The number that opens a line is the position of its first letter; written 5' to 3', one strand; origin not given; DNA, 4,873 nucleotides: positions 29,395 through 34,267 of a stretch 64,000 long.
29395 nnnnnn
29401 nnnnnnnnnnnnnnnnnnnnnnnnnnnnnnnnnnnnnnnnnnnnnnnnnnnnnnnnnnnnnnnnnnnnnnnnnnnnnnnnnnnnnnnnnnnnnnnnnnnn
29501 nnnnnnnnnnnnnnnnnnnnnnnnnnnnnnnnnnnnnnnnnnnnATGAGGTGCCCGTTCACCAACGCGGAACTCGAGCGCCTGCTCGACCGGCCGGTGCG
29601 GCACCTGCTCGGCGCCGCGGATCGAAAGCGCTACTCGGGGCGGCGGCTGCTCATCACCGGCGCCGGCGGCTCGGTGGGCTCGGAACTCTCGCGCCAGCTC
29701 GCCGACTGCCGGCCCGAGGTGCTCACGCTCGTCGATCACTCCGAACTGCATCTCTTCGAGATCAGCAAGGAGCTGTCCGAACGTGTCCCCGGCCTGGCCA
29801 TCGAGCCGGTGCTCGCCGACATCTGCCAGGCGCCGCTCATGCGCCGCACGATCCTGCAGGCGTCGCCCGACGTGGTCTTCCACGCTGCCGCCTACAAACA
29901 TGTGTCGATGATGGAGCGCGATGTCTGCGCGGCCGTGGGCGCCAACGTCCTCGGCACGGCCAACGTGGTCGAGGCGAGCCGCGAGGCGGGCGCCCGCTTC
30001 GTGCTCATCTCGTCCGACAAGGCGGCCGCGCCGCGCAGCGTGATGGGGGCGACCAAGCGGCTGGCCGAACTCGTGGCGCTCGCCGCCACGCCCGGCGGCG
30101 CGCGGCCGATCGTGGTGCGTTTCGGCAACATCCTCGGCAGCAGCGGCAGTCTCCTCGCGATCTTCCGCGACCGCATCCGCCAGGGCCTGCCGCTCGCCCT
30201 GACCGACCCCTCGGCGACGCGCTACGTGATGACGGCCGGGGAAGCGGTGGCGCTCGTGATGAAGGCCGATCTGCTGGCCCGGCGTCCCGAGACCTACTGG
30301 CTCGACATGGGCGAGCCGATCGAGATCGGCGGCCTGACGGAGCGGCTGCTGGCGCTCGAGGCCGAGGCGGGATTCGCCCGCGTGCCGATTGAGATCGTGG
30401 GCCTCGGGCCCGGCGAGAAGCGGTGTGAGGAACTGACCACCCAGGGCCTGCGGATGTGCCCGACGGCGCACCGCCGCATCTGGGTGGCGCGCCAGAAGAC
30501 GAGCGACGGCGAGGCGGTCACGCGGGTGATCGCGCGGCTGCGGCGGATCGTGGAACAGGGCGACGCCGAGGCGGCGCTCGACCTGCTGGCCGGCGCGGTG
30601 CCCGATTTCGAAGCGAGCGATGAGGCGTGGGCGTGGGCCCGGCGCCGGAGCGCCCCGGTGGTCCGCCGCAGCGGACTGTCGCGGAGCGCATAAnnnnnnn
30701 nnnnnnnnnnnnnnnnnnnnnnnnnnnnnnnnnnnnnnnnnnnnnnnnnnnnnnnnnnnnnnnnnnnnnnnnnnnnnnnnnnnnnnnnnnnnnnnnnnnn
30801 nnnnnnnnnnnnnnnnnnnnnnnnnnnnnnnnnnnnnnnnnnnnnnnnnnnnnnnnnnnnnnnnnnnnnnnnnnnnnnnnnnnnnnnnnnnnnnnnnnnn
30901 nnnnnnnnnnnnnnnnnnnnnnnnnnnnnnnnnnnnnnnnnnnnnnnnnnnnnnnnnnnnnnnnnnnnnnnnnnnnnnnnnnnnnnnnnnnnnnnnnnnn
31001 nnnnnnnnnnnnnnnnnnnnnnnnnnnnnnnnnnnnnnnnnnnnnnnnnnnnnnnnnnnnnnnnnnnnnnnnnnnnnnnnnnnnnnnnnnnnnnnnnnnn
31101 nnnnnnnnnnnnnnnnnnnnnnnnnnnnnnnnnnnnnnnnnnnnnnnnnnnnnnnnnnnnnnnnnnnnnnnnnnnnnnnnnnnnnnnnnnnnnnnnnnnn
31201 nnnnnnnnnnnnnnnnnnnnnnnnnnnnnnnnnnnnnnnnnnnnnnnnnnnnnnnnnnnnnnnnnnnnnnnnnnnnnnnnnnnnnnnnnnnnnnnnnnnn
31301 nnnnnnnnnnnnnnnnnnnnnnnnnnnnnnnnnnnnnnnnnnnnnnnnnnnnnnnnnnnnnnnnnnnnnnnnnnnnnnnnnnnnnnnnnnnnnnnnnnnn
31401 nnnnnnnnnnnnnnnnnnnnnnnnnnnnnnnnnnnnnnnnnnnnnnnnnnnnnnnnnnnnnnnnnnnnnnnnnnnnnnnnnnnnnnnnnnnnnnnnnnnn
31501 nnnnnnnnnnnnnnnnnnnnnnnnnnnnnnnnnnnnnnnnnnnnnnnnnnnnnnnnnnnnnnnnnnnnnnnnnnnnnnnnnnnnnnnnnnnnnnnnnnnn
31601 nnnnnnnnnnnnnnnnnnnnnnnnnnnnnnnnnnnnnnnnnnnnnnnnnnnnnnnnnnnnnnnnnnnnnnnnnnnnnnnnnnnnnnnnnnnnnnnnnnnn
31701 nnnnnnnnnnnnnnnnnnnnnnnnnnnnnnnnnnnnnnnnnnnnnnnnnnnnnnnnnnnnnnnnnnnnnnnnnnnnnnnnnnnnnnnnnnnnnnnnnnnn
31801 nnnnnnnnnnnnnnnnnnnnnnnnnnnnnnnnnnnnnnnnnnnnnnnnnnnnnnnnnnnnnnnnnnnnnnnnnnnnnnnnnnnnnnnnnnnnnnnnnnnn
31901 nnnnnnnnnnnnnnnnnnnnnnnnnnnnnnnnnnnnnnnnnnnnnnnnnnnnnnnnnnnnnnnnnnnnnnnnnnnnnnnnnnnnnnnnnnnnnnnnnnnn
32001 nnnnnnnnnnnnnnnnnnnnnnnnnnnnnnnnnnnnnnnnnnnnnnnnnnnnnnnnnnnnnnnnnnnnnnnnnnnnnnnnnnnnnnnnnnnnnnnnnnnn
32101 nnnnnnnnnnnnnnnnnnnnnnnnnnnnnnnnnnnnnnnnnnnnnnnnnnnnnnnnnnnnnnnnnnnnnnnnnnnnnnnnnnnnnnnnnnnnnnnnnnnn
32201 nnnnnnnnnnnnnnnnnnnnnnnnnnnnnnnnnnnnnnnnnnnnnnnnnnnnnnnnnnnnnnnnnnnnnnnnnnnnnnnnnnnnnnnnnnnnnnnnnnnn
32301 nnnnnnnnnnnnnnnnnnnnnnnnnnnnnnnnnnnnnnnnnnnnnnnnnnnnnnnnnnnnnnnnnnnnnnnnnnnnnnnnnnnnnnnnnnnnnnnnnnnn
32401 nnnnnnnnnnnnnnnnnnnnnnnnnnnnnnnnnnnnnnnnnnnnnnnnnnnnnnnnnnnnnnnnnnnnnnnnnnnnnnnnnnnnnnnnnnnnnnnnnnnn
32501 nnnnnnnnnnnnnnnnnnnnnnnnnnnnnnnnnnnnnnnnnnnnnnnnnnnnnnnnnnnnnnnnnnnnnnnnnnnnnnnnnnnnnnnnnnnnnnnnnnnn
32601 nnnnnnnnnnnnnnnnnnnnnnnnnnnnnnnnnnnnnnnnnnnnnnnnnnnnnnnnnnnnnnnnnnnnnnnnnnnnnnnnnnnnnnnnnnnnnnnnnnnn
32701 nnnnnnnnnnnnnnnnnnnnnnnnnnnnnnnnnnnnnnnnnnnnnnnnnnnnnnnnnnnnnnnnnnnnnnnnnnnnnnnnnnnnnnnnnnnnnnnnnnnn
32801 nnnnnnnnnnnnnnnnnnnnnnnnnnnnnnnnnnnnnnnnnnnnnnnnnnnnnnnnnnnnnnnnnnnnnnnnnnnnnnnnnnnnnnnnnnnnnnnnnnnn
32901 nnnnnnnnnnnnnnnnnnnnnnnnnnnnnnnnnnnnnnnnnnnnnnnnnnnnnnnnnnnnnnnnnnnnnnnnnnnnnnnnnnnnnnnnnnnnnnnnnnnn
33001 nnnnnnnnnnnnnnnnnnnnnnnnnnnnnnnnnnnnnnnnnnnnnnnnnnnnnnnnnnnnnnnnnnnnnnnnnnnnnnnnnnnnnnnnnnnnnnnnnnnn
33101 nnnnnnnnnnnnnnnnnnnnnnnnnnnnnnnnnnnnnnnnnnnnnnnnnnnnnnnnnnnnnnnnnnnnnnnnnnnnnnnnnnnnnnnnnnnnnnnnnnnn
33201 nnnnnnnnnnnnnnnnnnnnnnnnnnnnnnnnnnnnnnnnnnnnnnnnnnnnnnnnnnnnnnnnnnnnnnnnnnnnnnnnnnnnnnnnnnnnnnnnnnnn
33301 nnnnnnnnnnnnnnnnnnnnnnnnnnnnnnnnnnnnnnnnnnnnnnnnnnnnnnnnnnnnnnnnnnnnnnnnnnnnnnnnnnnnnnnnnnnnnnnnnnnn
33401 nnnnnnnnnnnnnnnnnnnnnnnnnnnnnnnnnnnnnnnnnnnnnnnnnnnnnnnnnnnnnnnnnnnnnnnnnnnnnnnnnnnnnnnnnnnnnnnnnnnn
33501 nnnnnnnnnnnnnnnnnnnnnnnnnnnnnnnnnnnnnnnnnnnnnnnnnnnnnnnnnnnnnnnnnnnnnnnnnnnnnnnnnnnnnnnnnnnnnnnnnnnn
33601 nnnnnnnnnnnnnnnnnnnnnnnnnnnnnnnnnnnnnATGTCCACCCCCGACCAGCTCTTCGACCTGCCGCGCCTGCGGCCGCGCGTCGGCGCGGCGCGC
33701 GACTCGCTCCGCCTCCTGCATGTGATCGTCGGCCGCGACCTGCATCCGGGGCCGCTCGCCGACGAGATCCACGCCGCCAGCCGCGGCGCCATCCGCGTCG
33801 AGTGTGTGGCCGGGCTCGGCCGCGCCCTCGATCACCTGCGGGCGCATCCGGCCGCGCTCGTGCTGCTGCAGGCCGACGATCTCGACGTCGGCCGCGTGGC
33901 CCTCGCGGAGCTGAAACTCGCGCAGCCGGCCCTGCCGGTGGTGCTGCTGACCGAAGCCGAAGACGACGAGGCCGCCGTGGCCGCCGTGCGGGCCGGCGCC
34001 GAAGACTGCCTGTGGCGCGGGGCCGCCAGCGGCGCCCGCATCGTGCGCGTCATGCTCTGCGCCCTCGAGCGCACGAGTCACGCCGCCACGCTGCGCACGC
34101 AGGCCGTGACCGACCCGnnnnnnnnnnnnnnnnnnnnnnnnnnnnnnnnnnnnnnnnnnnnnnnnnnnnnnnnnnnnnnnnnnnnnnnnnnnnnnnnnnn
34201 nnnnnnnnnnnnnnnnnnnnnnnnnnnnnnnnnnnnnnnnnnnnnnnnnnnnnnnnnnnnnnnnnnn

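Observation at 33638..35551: Apparently bifunctional GGDEF-EAL enzyme with a degenerate receiver, co-operonic with flagellin glycosyltransferases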

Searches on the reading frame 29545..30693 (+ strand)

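Call 7: search_protein_families(library=pfam, proteins=[window:29545-30693:+], max_evalue=0.01)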
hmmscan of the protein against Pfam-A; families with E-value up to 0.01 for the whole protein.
window:29545-30693:+ (382 aa): 8 families
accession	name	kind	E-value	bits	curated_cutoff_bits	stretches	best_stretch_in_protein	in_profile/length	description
PF02719.21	Polysacc_synt_2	-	2.6e-78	263.6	20.2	1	35-315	1-291/293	Polysaccharide biosynthesis protein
PF01370.27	Epimerase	-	1.7e-18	67.4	20.9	1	36-226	2-209/240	NAD dependent epimerase/dehydratase family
PF04321.23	RmlD_sub_bind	-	2.3e-17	63.4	27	1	34-201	2-156/287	RmlD substrate binding domain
PF16363.11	GDP_Man_Dehyd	-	5.3e-14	52.8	27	1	36-158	1-130/332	GDP-mannose 4,6 dehydratase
PF01073.25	3Beta_HSD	-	8.8e-10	38.5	22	1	36-163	1-122/280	3-beta hydroxysteroid dehydrogenase/isomerase family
PF07993.18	NAD_binding_4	-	3.5e-06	26.8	20.1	1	37-160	1-139/258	Male sterility protein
PF08659.16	KR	-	0.0025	18.2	22.6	1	36-157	4-136/180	KR domain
PF13460.12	NAD_binding_10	-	0.0054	17.1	27.2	0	39-162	1-103/184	NAD(P)H-binding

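Call 68: search_protein_families(library=ncbifam, proteins=[window:29545-30693:+], max_evalue=0.00001)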
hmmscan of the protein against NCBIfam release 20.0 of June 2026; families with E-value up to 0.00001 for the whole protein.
window:29545-30693:+ (382 aa): 14 families
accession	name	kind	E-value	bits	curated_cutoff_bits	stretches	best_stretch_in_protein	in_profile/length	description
TIGR03589.1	PseB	equivalog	4.6e-30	104.7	407.75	1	31-300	3-264/324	UDP-N-acetylglucosamine 4,6-dehydratase (inverting)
TIGR04130.1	FnlA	equivalog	4.9e-26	91.4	730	1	32-298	4-265/337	UDP-N-acetylglucosamine 4,6-dehydratase/5-epimerase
TIGR01214.1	rmlD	equivalog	5.5e-14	51.9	224.05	1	34-158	1-101/285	dTDP-4-dehydrorhamnose reductase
TIGR02622.1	CDP_4_6_dhtase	equivalog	2.4e-11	43.4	278.45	1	30-160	2-132/352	CDP-glucose 4,6-dehydratase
TIGR01181.1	dTDP_gluc_dehyt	equivalog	2e-09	37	365.1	1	34-159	1-127/321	dTDP-glucose 4,6-dehydratase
TIGR04180.1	EDH_00030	hypoth_equivalog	1.6e-08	34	475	1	36-157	2-120/297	NAD-dependent 4,6-dehydratase LegB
NF007582.0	PRK10217.1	equivalog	3.9e-08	32.8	698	1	33-162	2-126/355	dTDP-glucose 4,6-dehydratase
TIGR01179.1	galE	equivalog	7.4e-08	31.6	262.3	1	34-159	1-122/332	UDP-glucose 4-epimerase GalE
TIGR03466.1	HpnA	hypoth_equivalog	1.2e-07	31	367.65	1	35-161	3-116/327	hopanoid-associated sugar epimerase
NF058621.1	DiazavRedAvaA7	equivalog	2.5e-07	30.6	400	1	34-165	2-122/304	3-diazoavenalumate denitrifying reductase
NF007490.0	PRK10084.1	subfamily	4.4e-07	29.2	649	1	34-148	2-114/361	dTDP-glucose 4,6-dehydratase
TIGR01746.1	Thioester-redct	subfamily_domain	2.5e-06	27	213.35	0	36-175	3-174/371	thioester reductase domain-containing protein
NF004526.0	PRK05872.1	subfamily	3.2e-06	26.5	276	0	28-106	6-80/297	short-chain dehydrogenase/reductase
NF043036.1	ErythonDh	equivalog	3.4e-06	26.5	325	1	34-157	2-123/321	D-erythronate dehydrogenase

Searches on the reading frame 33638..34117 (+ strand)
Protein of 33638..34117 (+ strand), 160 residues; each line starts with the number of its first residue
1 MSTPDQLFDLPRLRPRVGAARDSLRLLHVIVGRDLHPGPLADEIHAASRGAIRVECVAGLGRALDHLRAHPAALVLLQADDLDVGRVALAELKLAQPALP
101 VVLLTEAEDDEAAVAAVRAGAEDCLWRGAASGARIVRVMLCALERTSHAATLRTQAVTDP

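Call 61: predict_structure(alignment_id=A4)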
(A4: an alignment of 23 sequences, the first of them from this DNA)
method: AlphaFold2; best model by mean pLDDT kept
length: 160 residues; sequences in the alignment: 23
mean_pLDDT: 86.5   pTM: 0.78
mean pLDDT of the five models: 86.5, 85.7, 85.2, 84.7, 84.6
residues with pLDDT >= 90: 109; 70-90: 24; 50-70: 23; < 50: 4
segments of 3 or more residues with pLDDT < 50: none
pLDDT, mean of each block of 10 residues (from residue 1): 55 54 89 86 95 96 97 96 95 96 93 93 94 96 85 65
secondary structure, 60 per line:
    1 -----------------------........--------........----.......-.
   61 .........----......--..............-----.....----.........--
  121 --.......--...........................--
elements in order: E24-31 H40-47 E52-58 H60-69 E74-79 H82-95 E101-105 H110-118 E123-126 H132-158

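Call 63: fold_search(model_id=the predicted structure, library=pdb)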
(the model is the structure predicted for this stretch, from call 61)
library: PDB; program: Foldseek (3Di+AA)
matches with E <= 10: 1750; with E <= 0.001: 212
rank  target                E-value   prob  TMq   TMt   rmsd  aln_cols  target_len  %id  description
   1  4lda_B                5.9e-06  1.00  0.58  0.70   3.3       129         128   23  Crystal structure of a CheY-like protein (tadZ) from Pseudomonas aeruginosa PAO1 at 2.70 A resolution (released 2013-07-24)
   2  4lda_F                7.6e-06  1.00  0.57  0.73   3.2       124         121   23  Crystal structure of a CheY-like protein (tadZ) from Pseudomonas aeruginosa PAO1 at 2.70 A resolution (released 2013-07-24)
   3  4lda_E                8.7e-06  1.00  0.57  0.73   3.2       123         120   24  Crystal structure of a CheY-like protein (tadZ) from Pseudomonas aeruginosa PAO1 at 2.70 A resolution (released 2013-07-24)
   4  3f7a_B                1.4e-05  1.00  0.57  0.27   4.0       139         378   22  Structure of Orthorhombic crystal form of Pseudomonas aeruginosa RssB (released 2009-11-24)
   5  5m7o_A                2.0e-05  1.00  0.66  0.25   3.2       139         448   23  Crystal structure of NtrX from Brucella abortus processed with the CrystalDirect automated mounting and cryo-cooling t (released 2017-01-25)
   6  4lda_A                2.0e-05  1.00  0.58  0.70   3.3       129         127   23  Crystal structure of a CheY-like protein (tadZ) from Pseudomonas aeruginosa PAO1 at 2.70 A resolution (released 2013-07-24)
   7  5m7n_B                2.6e-05  1.00  0.66  0.27   2.9       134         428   24  Crystal structure of NtrX from Brucella abortus in complex with ATP processed with the CrystalDirect automated mountin (released 2017-01-25)
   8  4d6y_A                2.6e-05  1.00  0.59  0.75   3.1       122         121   25  Crystal structure of the receiver domain of NtrX from Brucella abortus in complex with beryllofluoride and magnesium (released 2015-07-08)
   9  3f7a_A                2.8e-05  1.00  0.60  0.28   3.7       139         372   22  Structure of Orthorhombic crystal form of Pseudomonas aeruginosa RssB (released 2009-11-24)
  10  6br7_A                3.4e-05  1.00  0.57  0.72   3.3       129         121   22  Beryllium fluorinated receiver domain of BfmR from Acinetobacter baumannii (released 2018-02-21)
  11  5e3j_A                3.8e-05  1.00  0.57  0.73   3.3       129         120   22  The response regulator RstA is a potential drug target for Acinetobacter baumannii (released 2016-05-04)
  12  1zh2_A                4.3e-05  1.00  0.58  0.74   3.7       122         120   25  Crystal Structure Of The Calcium-Bound Receiver Domain Of Kdp Potassium Transport System Response Regulator KdpE (released 2005-12-13)
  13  7pvk_A                4.6e-05  1.00  0.64  0.21   2.9       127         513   19  X-ray structure of dimeric PorX (T272A mutant), in complex with pGpG. (released 2022-12-14)
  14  5m7o_B                4.9e-05  1.00  0.65  0.26   3.2       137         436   23  Crystal structure of NtrX from Brucella abortus processed with the CrystalDirect automated mounting and cryo-cooling t (released 2017-01-25)
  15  5m7p_B                5.6e-05  1.00  0.66  0.26   2.9       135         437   24  Crystal structure of NtrX from Brucella abortus in complex with ADP processed with the CrystalDirect automated mountin (released 2017-01-25)
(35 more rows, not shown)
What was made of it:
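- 33707..34030 (+): Pseudo-receiver domain (aa 24-131): a (beta-alpha)5 fold with Gln78 in place of the phospho-acceptor Asp. The top 50 Foldseek PDB matches are all receiver or CheY-like domains, for example TadZ CheY-like protein (known to me as an atypical receiver), DgcR, WspR and CheY (call 63).
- On Response-regulator receiver (PF00072): There are 212 PDB matches with E<=0.001, and the top 50 are all receiver or CheY-like domains (call 63).
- Closest known: FimX and TadZ/CpaE atypical receivers. Same: TadZ is the top fold match (call 63).
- The best structural match of the pseudo-receiver is the CheY-like domain of TadZ (call 63), which I know as an atypical receiver with a localisation role.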
